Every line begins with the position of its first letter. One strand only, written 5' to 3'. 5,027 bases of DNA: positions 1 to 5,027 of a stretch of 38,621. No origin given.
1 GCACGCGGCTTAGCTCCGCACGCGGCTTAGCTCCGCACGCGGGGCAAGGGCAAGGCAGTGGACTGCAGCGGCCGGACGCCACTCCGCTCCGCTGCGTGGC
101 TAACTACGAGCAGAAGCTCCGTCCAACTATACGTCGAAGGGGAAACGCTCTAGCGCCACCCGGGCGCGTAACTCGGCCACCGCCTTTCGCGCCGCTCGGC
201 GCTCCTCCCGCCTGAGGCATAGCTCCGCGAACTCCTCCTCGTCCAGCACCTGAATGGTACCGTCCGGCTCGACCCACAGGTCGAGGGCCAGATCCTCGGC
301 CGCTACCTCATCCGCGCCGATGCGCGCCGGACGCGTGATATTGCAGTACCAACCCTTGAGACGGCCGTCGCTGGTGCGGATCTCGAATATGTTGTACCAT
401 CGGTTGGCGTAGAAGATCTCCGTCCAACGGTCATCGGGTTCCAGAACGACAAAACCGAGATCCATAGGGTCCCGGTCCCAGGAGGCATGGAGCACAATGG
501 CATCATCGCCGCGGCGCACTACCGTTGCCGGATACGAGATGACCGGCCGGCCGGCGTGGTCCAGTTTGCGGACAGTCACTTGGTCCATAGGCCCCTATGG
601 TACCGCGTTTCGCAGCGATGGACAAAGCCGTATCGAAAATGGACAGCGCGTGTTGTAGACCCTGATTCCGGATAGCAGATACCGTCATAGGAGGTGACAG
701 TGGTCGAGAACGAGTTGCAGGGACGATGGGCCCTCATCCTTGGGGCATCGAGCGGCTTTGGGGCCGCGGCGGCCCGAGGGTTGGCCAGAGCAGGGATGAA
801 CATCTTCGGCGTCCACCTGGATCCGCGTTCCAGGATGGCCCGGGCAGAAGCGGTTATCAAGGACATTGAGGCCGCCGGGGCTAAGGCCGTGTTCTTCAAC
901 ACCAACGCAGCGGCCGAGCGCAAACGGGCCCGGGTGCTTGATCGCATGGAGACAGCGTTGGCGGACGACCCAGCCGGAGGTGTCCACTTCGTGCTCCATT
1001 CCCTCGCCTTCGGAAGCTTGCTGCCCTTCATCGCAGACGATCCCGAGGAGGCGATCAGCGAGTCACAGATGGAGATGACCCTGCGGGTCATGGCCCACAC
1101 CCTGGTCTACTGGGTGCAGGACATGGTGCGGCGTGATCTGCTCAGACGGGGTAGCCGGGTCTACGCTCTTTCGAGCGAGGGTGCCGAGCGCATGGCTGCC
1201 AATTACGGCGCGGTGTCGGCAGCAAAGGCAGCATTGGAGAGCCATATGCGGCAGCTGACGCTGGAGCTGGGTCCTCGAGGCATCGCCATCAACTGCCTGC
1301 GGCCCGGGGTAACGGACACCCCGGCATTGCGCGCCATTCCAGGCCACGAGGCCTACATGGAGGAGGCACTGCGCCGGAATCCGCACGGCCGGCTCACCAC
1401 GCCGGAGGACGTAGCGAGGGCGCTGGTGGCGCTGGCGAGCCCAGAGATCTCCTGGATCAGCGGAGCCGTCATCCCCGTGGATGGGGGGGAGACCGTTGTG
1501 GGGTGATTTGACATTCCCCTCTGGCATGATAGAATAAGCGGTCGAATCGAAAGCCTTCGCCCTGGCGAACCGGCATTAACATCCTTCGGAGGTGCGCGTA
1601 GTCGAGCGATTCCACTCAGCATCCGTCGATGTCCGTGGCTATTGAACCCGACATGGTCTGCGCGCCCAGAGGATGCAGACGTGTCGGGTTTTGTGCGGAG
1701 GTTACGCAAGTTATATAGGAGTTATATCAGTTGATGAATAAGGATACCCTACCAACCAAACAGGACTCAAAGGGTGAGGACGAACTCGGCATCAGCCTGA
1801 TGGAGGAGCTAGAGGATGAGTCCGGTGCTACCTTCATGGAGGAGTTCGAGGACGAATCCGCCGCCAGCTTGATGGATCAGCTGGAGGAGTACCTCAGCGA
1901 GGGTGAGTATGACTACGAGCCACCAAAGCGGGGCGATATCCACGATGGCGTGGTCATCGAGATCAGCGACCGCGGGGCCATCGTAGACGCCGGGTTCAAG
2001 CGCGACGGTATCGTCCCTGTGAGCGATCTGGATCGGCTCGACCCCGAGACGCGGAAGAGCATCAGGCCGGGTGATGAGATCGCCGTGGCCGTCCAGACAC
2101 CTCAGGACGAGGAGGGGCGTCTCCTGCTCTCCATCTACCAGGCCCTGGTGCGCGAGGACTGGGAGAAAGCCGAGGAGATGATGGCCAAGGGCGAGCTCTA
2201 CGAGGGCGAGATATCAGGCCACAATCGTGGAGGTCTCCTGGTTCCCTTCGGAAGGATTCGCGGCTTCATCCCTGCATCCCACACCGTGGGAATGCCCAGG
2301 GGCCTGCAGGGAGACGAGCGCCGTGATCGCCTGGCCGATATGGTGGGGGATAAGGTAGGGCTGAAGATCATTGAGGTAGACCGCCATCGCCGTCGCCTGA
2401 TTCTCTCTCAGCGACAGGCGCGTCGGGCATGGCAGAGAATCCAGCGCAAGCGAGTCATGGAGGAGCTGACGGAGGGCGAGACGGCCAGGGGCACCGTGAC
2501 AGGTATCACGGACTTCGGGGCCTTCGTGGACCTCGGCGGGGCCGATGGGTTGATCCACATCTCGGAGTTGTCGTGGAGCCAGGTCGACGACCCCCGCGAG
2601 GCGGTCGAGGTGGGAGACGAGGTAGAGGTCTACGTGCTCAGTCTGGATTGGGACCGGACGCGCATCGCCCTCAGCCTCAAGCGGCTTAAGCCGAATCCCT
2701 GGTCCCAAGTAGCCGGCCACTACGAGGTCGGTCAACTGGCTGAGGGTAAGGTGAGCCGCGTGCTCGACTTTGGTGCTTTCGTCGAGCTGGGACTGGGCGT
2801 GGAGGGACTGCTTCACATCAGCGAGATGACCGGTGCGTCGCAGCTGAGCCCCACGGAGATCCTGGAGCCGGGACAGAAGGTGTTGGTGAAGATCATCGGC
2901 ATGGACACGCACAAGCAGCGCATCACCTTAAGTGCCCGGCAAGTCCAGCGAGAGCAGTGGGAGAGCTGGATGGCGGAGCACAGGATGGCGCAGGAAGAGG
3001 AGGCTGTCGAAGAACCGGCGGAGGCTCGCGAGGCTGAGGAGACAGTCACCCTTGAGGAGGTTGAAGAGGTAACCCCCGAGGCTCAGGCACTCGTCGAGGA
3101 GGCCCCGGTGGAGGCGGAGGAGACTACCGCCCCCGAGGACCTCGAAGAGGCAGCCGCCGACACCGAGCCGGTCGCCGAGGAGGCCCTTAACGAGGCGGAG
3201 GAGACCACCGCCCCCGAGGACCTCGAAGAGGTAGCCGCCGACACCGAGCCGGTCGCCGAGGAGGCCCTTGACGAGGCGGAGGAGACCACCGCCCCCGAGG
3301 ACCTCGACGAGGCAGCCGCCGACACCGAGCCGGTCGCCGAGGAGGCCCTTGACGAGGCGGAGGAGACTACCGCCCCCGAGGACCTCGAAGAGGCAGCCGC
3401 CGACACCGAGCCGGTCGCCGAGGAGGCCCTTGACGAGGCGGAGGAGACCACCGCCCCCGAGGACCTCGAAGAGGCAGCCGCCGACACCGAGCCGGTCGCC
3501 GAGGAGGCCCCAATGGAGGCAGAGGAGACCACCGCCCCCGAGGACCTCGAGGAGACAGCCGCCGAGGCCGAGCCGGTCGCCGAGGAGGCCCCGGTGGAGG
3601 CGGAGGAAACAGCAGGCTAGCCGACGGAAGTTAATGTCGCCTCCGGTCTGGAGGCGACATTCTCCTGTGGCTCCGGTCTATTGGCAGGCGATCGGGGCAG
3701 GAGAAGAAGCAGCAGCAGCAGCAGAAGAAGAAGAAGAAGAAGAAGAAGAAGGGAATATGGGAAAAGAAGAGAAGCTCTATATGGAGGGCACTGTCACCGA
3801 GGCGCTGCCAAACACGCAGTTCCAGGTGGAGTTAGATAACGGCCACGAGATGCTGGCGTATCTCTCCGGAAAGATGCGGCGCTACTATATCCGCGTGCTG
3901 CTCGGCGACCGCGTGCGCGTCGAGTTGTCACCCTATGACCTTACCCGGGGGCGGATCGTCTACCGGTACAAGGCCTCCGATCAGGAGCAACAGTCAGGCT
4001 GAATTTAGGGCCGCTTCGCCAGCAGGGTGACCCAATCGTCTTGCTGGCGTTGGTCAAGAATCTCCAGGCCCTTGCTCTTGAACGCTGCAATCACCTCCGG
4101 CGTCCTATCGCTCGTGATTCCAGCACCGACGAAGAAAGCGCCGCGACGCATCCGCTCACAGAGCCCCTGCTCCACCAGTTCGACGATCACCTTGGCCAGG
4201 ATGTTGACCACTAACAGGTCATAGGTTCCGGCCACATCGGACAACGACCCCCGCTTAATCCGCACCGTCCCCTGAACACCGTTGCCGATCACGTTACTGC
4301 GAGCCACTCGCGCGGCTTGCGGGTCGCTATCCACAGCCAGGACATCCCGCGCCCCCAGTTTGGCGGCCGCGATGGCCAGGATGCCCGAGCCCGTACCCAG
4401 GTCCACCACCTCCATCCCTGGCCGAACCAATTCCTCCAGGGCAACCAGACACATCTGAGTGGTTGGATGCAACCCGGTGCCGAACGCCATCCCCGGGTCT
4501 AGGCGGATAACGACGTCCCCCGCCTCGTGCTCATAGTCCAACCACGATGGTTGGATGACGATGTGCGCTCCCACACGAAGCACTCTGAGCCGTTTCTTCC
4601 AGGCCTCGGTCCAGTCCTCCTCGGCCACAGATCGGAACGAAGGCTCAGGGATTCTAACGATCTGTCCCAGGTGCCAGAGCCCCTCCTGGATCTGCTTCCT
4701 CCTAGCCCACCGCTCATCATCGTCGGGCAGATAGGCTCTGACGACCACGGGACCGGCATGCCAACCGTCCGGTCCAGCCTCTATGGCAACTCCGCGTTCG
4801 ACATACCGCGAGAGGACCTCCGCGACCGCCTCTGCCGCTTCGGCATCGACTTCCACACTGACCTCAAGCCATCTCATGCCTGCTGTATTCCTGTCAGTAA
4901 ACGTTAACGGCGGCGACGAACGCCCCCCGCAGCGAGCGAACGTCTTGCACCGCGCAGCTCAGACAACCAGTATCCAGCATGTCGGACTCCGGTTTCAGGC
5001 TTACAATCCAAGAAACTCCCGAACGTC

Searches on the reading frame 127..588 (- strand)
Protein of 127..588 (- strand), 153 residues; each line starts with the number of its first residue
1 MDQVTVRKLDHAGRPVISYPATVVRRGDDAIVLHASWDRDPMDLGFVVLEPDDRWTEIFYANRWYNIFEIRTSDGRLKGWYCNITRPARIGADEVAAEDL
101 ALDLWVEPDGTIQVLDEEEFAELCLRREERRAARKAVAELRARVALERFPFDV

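Call 71: search_protein_families(library=pfam, proteins=[window:127-588:-], max_evalue=0.001)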
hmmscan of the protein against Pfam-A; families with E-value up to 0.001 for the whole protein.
window:127-588:- (153 aa): 1 family
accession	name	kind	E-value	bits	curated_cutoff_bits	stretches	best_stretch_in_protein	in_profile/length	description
PF04167.18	DUF402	-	2.5e-21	76.1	23.9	1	53-120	1-68/68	Protein of unknown function (DUF402)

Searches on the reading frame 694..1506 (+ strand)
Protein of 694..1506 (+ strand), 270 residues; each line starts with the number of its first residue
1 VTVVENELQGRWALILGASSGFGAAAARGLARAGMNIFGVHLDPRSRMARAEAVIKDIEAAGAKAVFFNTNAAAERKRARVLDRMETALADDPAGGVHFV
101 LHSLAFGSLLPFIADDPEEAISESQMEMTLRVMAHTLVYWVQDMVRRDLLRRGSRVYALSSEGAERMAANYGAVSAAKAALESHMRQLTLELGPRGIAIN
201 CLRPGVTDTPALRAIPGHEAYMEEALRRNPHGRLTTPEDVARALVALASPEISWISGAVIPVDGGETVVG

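Call 71: search_protein_families(library=pfam, proteins=[window:694-1506:+], max_evalue=0.001)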
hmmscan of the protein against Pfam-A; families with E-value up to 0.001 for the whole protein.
window:694-1506:+ (270 aa): 3 families
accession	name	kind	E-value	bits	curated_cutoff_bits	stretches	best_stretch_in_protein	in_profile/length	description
PF13561.12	adh_short_C2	-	3.7e-43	148.2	27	1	17-265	1-234/236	Enoyl-(Acyl carrier protein) reductase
PF00106.31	adh_short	-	3.7e-21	75.9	26.6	1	12-215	2-190/195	short chain dehydrogenase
PF12241.14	Enoyl_reductase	-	0.00015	21.6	22.1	0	120-222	102-207/236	Trans-2-enoyl-CoA reductase catalytic region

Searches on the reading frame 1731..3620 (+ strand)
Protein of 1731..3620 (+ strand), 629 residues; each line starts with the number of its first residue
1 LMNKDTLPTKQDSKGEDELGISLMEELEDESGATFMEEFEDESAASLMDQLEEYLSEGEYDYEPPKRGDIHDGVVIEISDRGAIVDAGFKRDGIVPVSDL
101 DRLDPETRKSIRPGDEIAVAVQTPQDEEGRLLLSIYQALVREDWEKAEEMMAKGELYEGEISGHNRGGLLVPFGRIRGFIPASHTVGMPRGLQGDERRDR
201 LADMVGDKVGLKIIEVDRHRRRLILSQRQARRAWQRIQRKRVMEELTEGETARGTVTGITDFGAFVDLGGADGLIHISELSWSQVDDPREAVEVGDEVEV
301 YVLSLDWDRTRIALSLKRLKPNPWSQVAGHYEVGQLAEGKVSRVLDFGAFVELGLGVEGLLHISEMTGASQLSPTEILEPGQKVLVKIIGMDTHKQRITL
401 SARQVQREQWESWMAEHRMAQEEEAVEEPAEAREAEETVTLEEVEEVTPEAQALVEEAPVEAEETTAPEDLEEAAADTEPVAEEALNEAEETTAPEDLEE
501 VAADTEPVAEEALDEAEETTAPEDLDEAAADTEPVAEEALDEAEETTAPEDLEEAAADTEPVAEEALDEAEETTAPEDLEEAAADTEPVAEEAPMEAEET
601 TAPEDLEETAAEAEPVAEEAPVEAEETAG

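Call 9: search_protein_families(library=pfam, proteins=[window:1731-3620:+], max_evalue=0.001)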
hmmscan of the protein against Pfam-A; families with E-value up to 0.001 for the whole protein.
window:1731-3620:+ (629 aa): 3 families
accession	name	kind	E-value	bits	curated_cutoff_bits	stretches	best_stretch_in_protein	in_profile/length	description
PF00575.29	S1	-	1.1e-63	212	22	4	246-317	2-74/74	S1 RNA binding domain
PF23459.1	S1_RRP5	-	1.7e-15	57.8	27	2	246-316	1-72/72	RRP5 S1 domain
PF13509.12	S1_2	-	1.2e-09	38.6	21.8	0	249-302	2-48/61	S1 domain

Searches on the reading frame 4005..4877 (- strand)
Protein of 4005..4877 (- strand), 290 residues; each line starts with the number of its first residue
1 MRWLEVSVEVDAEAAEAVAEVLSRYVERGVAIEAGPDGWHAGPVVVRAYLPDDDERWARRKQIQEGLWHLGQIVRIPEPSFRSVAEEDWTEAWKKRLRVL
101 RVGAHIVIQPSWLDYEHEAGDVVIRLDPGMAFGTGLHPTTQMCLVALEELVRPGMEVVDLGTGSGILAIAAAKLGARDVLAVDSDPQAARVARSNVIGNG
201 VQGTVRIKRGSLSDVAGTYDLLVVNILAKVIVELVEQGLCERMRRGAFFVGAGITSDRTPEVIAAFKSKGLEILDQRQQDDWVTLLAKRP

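Call 9: search_protein_families(library=pfam, proteins=[window:4005-4877:-], max_evalue=0.001)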
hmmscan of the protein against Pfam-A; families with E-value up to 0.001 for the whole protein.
window:4005-4877:- (290 aa): 8 families
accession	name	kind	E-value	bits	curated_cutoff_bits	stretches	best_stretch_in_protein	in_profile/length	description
PF06325.19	PrmA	-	9e-72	242.5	22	1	2-289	1-295/296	Ribosomal protein L11 methyltransferase (PrmA)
PF05175.20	MTS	-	6.7e-09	36.1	23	1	128-225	8-105/170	Methyltransferase small domain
PF13649.12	Methyltransf_25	-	2.3e-07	31.8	27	1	157-225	1-71/97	Methyltransferase domain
PF02475.24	TRM5-TYW2_MTfase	-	2.6e-06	27.9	28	1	148-221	31-107/164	TRM5/TYW2 methyltransferase domain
PF08241.18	Methyltransf_11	-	3.4e-05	24.8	21.2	1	158-225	1-67/95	Methyltransferase domain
PF13847.12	Methyltransf_31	-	8.6e-05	22.7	27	1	153-225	3-81/145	Methyltransferase domain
PF03602.21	Cons_hypoth95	-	0.00014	22.1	24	1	153-208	41-97/182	Conserved hypothetical protein 95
PF13489.12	Methyltransf_23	-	0.00063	20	27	0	152-198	21-61/164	Methyltransferase domain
